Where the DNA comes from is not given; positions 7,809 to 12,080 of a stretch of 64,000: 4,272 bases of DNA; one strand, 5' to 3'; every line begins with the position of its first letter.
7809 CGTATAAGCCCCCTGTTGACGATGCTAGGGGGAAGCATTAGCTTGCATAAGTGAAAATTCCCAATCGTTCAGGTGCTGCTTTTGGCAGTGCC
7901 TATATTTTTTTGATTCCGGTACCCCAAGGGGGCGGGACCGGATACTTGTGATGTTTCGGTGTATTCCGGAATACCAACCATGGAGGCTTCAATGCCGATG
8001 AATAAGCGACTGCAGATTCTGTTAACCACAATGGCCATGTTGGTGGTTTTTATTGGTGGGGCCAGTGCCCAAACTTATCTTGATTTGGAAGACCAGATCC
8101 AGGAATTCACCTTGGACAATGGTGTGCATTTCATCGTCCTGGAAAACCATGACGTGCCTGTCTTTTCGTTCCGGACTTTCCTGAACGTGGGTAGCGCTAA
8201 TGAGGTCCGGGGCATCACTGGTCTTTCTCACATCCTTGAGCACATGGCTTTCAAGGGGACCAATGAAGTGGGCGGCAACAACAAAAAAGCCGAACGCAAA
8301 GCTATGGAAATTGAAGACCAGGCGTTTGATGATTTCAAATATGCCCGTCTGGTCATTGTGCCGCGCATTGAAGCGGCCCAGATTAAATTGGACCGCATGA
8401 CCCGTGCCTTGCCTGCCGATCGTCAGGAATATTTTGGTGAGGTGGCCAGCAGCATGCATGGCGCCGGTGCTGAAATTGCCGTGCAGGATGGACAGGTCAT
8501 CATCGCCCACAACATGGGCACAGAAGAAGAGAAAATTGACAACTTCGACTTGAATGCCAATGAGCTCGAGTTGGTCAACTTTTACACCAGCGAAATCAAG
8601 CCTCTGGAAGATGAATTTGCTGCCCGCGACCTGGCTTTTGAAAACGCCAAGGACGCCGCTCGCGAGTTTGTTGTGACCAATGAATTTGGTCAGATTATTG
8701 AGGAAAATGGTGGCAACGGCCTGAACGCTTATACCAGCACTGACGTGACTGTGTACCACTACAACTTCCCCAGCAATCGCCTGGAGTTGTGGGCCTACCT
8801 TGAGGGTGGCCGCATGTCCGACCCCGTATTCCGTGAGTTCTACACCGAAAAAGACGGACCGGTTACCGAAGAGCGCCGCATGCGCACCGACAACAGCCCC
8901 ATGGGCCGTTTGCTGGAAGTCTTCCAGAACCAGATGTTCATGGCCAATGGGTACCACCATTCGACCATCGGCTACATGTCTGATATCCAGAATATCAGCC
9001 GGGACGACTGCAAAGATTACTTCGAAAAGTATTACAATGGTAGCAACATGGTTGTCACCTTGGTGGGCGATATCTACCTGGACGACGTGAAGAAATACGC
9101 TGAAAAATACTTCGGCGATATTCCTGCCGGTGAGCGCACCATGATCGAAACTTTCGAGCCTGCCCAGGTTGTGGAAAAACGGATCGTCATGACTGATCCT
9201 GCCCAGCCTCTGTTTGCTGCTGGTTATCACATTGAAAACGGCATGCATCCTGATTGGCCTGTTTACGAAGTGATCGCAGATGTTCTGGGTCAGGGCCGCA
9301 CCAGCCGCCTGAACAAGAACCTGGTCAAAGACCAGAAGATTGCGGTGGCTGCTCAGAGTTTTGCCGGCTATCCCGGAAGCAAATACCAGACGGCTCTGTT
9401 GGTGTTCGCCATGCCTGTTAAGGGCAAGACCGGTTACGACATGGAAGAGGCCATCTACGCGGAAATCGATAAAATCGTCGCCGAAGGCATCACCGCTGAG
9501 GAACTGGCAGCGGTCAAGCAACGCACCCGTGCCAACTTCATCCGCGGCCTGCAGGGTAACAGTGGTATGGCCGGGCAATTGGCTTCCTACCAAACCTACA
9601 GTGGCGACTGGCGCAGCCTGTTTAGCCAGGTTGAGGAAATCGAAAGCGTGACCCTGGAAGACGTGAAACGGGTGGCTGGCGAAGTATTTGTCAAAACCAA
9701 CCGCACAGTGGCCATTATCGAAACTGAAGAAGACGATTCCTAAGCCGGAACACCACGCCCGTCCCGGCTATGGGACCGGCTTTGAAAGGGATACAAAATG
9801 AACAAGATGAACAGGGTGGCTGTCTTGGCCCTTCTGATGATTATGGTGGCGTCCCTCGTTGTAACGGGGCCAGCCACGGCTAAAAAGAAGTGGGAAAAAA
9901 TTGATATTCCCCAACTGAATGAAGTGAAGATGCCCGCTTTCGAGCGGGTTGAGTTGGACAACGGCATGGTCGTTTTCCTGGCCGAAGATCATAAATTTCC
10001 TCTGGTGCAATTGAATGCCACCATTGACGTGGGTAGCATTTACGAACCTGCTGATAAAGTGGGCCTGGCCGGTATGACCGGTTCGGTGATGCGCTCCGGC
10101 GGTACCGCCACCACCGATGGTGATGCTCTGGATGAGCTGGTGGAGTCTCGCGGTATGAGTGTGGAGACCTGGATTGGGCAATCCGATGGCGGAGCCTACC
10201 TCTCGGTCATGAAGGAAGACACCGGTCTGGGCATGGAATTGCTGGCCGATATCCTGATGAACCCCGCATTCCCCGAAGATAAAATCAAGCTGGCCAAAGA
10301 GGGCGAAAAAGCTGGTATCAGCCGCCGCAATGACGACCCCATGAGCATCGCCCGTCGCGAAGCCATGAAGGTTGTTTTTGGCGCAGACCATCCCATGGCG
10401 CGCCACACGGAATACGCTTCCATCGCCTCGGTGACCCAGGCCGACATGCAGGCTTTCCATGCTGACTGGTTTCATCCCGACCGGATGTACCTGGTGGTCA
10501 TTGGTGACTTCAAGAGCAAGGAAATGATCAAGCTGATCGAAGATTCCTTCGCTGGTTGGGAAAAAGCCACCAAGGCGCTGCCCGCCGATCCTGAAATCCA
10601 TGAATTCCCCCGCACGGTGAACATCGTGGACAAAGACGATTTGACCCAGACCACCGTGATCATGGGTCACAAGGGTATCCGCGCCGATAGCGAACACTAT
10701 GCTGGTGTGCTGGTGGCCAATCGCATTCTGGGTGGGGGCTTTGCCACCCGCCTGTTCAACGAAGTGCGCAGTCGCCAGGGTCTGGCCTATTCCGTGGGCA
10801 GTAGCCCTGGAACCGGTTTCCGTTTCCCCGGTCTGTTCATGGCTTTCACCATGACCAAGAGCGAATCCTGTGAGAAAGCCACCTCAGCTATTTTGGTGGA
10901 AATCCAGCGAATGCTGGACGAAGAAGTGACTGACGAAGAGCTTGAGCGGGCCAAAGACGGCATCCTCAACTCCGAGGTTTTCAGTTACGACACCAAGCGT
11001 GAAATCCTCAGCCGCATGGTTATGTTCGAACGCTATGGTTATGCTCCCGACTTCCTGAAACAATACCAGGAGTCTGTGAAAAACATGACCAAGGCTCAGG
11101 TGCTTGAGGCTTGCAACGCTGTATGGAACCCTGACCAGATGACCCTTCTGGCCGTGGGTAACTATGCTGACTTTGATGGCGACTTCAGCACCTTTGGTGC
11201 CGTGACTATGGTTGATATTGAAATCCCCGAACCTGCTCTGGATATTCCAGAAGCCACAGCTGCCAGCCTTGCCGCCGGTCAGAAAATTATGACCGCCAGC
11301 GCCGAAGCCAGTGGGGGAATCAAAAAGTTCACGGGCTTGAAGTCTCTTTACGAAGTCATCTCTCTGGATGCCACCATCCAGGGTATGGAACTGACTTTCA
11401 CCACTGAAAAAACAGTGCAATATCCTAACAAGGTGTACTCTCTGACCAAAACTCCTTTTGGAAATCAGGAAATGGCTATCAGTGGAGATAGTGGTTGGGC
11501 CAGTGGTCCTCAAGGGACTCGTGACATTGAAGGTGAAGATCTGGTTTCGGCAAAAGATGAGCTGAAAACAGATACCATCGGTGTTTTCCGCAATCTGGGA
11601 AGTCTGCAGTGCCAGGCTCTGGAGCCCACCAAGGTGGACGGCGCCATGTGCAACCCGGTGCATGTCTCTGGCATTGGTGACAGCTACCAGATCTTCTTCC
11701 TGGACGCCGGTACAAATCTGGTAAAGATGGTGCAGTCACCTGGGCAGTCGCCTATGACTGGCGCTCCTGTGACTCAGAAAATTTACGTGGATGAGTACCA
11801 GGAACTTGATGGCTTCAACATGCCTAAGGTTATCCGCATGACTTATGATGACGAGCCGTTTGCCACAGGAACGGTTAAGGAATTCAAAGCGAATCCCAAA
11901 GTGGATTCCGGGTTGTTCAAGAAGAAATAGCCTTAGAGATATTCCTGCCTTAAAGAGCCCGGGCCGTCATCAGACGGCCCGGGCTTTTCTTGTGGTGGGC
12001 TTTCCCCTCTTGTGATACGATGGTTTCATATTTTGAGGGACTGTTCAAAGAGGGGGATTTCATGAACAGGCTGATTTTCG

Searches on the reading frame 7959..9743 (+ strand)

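Call 10: search_protein_families(library=pfam, proteins=[window:7959-9743:+], max_evalue=0.001)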
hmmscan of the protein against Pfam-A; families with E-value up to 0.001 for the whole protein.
window:7959-9743:+ (594 aa): 2 families
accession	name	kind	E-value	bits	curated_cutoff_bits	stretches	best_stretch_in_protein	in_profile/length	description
PF05193.26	Peptidase_M16_C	-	4.2e-31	108.7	23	1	345-521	1-179/181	Peptidase M16 inactive domain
PF00675.25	Peptidase_M16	-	2.2e-13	50.8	22.3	1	65-126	9-70/149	Insulinase (Peptidase family M16)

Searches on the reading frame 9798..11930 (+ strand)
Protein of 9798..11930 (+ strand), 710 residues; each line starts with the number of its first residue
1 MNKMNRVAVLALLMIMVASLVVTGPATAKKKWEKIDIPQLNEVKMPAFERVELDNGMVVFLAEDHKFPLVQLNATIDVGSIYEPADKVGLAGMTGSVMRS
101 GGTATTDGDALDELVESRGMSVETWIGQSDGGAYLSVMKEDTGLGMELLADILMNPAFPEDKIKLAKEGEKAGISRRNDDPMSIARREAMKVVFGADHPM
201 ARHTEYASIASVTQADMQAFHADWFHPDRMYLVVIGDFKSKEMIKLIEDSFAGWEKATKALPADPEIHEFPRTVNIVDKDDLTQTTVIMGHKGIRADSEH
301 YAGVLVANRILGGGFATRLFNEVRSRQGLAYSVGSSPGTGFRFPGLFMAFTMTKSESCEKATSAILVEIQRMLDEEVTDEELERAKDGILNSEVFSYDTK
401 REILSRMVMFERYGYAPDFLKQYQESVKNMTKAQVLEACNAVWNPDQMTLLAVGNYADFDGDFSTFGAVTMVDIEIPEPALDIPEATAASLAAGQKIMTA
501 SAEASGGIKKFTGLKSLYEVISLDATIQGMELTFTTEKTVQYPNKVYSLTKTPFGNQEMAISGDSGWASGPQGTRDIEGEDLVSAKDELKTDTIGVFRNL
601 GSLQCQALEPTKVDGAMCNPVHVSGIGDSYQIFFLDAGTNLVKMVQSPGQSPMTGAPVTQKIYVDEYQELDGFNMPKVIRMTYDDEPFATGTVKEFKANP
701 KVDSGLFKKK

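Call 10: search_protein_families(library=pfam, proteins=[window:9798-11930:+], max_evalue=0.001)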
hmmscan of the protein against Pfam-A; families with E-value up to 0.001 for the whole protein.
window:9798-11930:+ (710 aa): 2 families
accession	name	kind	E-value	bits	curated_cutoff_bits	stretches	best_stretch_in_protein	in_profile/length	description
PF05193.26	Peptidase_M16_C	-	8.4e-38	130.5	23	1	211-387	1-179/181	Peptidase M16 inactive domain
PF00675.25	Peptidase_M16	-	3.4e-08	33.9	22.3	1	59-169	2-111/149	Insulinase (Peptidase family M16)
